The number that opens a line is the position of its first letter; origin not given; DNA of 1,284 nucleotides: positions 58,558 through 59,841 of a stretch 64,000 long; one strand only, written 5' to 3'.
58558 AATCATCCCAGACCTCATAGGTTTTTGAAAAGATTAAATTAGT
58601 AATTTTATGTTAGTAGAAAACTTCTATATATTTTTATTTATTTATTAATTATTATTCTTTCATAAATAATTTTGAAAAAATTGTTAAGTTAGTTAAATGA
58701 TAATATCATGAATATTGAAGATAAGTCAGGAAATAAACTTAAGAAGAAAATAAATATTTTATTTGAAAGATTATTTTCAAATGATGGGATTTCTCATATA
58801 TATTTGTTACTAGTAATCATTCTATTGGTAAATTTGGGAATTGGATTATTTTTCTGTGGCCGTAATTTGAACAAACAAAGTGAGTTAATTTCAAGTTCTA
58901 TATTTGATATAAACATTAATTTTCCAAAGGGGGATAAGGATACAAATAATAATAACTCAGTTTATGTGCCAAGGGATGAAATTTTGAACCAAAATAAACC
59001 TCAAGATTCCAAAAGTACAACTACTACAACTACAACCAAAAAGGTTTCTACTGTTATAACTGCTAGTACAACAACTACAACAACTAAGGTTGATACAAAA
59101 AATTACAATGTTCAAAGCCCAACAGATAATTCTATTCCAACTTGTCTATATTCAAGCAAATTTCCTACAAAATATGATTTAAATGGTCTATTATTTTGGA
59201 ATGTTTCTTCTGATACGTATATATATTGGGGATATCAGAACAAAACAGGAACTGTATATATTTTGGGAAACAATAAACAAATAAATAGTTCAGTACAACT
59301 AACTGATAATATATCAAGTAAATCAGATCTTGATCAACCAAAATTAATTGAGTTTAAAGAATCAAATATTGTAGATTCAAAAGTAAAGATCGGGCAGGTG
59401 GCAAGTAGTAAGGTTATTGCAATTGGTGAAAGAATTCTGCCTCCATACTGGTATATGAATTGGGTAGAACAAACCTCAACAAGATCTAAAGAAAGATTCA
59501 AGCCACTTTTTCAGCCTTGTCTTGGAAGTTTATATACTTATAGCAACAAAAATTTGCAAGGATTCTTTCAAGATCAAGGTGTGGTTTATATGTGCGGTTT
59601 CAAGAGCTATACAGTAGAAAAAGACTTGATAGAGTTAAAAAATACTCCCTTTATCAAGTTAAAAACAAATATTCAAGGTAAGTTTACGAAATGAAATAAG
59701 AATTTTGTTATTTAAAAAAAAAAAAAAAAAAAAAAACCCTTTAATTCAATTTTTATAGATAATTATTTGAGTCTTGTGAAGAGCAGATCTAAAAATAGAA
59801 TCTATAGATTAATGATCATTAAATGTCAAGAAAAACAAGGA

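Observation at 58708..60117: Two adjacent track ORFs are one spliced mucin-like membrane glycoprotein gene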

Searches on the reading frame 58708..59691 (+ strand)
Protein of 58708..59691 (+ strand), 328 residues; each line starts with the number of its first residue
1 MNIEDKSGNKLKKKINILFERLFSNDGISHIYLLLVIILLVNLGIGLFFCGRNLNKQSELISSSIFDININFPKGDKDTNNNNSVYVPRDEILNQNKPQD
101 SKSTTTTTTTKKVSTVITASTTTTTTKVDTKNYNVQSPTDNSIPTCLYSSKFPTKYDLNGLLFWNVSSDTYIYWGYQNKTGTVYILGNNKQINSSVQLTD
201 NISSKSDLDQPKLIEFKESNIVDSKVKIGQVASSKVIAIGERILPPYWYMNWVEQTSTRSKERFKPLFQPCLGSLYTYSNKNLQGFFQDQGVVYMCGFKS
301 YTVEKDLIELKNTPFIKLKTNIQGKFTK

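Call 7: list_cluster_members(proteins=[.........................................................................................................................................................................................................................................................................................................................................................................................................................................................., P0001, window:58708-59691:+])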
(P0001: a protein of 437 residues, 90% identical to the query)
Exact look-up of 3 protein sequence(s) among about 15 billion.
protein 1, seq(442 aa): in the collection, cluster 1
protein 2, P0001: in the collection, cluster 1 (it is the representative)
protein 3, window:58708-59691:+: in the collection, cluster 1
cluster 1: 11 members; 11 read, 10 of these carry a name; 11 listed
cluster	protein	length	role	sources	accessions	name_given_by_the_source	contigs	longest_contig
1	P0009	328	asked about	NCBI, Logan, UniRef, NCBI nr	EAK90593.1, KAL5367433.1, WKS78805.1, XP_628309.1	hypothetical protein [Cryptosporidium parvum Iowa II] | Uncharacterized protein n=1 Tax=Cryptosporidium parvum (strain Iowa II) TaxID=353152 ...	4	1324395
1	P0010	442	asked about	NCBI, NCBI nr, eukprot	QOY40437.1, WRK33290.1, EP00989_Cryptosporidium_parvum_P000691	Uncharacterized protein cpbgf_7001250 [Cryptosporidium parvum] | Uncharacterized protein CPATCC_0006980 [Cryptosporidium parvum] | QOY40437.1 hypothetical protein CPATCC_003285 [Cryptosporidium parvum]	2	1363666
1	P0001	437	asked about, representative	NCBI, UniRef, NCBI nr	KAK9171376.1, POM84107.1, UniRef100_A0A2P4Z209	putative integral membrane protein [Cryptosporidium meleagridis] | Putative integral membrane protein n=1 Tax=Cryptosporidium meleagridis TaxID=93969 ...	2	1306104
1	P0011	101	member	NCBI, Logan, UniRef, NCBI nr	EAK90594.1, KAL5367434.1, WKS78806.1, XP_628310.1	hypothetical protein [Cryptosporidium parvum Iowa II] | Uncharacterized protein n=3 Tax=Cryptosporidium TaxID=5806 RepID=Q5CYS0_CRYPI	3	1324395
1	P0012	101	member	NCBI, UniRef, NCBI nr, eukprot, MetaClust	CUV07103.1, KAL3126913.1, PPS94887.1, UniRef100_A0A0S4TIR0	unnamed protein product [Cryptosporidium hominis] | Uncharacterized protein n=1 Tax=Cryptosporidium hominis TaxID=237895 ... | Uncharacterized protein GY17_00001914 [Cryptosporidium hominis]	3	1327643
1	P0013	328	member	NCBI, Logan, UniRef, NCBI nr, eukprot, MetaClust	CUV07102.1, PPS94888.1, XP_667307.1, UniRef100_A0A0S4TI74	unnamed protein product [Cryptosporidium hominis] | Uncharacterized protein n=1 Tax=Cryptosporidium hominis TaxID=237895 ... | hypothetical protein [Cryptosporidium hominis TU502]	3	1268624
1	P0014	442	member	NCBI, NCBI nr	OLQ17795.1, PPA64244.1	putative integral membrane protein [Cryptosporidium hominis] | hypothetical protein ChTU502y2012_407g0615 [Cryptosporidium hominis]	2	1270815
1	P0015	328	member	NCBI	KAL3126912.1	transmembrane domain-containing protein [Cryptosporidium hominis]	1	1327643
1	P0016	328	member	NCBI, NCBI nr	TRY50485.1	Uncharacterized protein CTYZ_00000718 [Cryptosporidium tyzzeri]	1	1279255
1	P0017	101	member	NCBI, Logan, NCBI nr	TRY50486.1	Uncharacterized protein CTYZ_00000719 [Cryptosporidium tyzzeri]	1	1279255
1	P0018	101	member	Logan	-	-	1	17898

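Call 28: predict_structure(alignment_id=A1)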
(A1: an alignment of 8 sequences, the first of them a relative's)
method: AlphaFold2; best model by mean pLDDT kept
length: 442 residues; sequences in the alignment: 8
mean_pLDDT: 32.5   pTM: 0.27
mean pLDDT of the five models: 32.5, 31.9, 31.9, 31.7, 30.6
residues with pLDDT >= 90: 0; 70-90: 0; 50-70: 20; < 50: 422
segments of 3 or more residues with pLDDT < 50: 1-8, 21-25, 32-188, 194-215, 218-442
pLDDT, mean of each block of 10 residues (from residue 1): 44 52 47 47 32 30 29 31 29 31 27 30 27 24 25 34 33 43 48 44 43 46 29 24 24 31 26 24 29 24 22 25 27 31 46 43 40 36 25 24 24 28 25 25 26
secondary structure, 60 per line:
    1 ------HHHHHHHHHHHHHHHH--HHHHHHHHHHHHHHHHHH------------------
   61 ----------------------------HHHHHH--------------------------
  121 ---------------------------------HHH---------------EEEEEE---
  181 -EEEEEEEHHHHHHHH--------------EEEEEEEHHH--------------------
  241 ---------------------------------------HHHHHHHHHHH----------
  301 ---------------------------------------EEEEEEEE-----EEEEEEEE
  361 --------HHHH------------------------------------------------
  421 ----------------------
elements in order: H7-22 H25-42 H89-94 E172-177 E182-188 H189-196 E211-217 H280-290 E340-347 E353-360 H369-372

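Call 30: search_protein_representatives(alignment_id=A1)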
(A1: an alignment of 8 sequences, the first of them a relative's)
Query: 8 sequences, 431 profile positions. Proteins with E-value up to 0.001 (for the whole library): 6; up to 1e-10: 6; up to 1e-30: 5. The best 6 are listed.
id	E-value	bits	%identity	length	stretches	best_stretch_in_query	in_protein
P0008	2.6e-180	616.3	-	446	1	3-430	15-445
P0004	1.4e-178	610.6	-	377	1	43-430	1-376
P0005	3.7e-129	447.7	-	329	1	1-311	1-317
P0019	3.3e-49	184.3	-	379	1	8-430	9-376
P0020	1.8e-47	178.6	-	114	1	320-431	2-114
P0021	3.6e-13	65.6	-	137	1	298-430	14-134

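Call 32: list_cluster_members(proteins=[P0019, P0021, P0005, P0006])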
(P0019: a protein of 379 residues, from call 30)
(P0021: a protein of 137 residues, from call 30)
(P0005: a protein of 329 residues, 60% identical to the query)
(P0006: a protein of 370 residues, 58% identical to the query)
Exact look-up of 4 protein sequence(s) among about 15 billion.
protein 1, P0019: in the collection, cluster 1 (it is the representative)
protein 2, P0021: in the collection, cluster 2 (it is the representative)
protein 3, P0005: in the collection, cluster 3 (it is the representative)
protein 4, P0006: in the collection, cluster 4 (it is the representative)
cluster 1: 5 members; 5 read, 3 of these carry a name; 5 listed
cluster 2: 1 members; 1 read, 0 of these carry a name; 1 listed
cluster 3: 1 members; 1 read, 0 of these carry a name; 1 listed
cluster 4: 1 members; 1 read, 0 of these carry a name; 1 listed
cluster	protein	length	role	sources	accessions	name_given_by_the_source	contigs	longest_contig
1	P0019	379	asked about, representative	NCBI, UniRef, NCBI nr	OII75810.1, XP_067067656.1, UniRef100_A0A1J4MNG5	hypothetical protein cand_029330 [Cryptosporidium andersoni] | Uncharacterized protein n=1 Tax=Cryptosporidium andersoni TaxID=117008 ...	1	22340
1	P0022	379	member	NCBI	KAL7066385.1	hypothetical protein ACR3K2_31730 [Cryptosporidium serpentis]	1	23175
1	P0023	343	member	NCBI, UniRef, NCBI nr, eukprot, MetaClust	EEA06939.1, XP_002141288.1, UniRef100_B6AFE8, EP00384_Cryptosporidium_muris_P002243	uncharacterized protein CMU_033240 [Cryptosporidium muris RN66] | Uncharacterized protein n=1 Tax=Cryptosporidium muris (strain RN66) TaxID=441375 ... | XP_002141288.1 hypothetical protein [Cryptosporidium muris RN66]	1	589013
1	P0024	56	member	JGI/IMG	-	-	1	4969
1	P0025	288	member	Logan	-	-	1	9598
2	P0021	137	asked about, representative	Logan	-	-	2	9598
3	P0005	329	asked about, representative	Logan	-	-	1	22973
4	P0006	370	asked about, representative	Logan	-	-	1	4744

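Call 33: find_encoding_contigs(protein=P0019, flank=3000, max_places=1)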
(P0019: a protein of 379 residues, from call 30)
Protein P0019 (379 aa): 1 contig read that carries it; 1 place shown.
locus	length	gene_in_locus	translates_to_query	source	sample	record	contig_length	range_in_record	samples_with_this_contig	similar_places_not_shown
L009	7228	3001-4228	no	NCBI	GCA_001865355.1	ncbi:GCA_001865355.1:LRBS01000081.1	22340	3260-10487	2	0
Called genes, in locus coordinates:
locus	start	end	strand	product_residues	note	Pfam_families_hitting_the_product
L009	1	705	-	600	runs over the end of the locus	-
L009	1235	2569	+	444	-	-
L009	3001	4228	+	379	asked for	-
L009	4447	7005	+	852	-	PF10591:SPARC_Ca_bdg (faint), PF23564:EF-hand_FSTL1 (faint), PF00036:EF-hand_1 (faint), PF13202:EF-hand_5 (faint), PF00069:Pkinase, PF07714:PK_Tyr_Ser-Thr, PF06293:Kdo (weak), PF13499:EF-hand_7, +2 more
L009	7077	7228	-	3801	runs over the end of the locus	-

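Call 36: search_solved_structures(query=A1, max_evalue=10)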
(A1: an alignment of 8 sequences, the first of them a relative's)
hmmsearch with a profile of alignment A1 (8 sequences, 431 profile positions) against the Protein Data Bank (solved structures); distinct sequences matched with E-value up to 10: 0.

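Call 66: find_encoding_contigs(protein=P0010, flank=1500, max_places=4)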
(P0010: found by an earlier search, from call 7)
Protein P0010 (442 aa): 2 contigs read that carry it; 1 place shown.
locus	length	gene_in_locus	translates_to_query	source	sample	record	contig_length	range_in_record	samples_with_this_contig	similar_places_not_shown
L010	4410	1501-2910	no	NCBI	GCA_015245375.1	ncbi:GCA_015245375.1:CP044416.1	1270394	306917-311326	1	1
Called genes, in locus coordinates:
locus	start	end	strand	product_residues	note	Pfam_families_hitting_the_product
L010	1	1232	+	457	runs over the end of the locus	-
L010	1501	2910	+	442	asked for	-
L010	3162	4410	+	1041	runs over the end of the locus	PF00069:Pkinase, PF07714:PK_Tyr_Ser-Thr, PF00069:Pkinase, PF07714:PK_Tyr_Ser-Thr (weak), PF13499:EF-hand_7, PF00036:EF-hand_1 (weak), PF13405:EF-hand_6 (weak), PF13499:EF-hand_7, +4 more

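Call 67: find_encoding_contigs(protein=P0014, flank=1500, max_places=3)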
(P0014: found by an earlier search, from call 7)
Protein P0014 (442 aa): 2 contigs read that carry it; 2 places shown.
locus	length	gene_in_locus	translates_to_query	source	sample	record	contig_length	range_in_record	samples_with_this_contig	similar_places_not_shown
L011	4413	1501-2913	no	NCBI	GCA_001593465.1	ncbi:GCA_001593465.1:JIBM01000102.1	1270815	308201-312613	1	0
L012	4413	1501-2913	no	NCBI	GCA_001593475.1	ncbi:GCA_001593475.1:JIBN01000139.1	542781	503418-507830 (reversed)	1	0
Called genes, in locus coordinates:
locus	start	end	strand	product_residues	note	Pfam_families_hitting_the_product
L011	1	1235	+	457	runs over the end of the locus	-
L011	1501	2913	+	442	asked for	-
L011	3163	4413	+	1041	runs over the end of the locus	PF00069:Pkinase, PF07714:PK_Tyr_Ser-Thr, PF00069:Pkinase, PF07714:PK_Tyr_Ser-Thr (weak), PF13499:EF-hand_7, PF00036:EF-hand_1 (weak), PF13405:EF-hand_6 (weak), PF13499:EF-hand_7, +4 more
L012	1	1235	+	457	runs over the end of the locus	-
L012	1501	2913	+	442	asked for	-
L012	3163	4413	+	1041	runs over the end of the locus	PF00069:Pkinase, PF07714:PK_Tyr_Ser-Thr, PF00069:Pkinase, PF07714:PK_Tyr_Ser-Thr (weak), PF13499:EF-hand_7, PF00036:EF-hand_1 (weak), PF13405:EF-hand_6 (weak), PF13499:EF-hand_7, +4 more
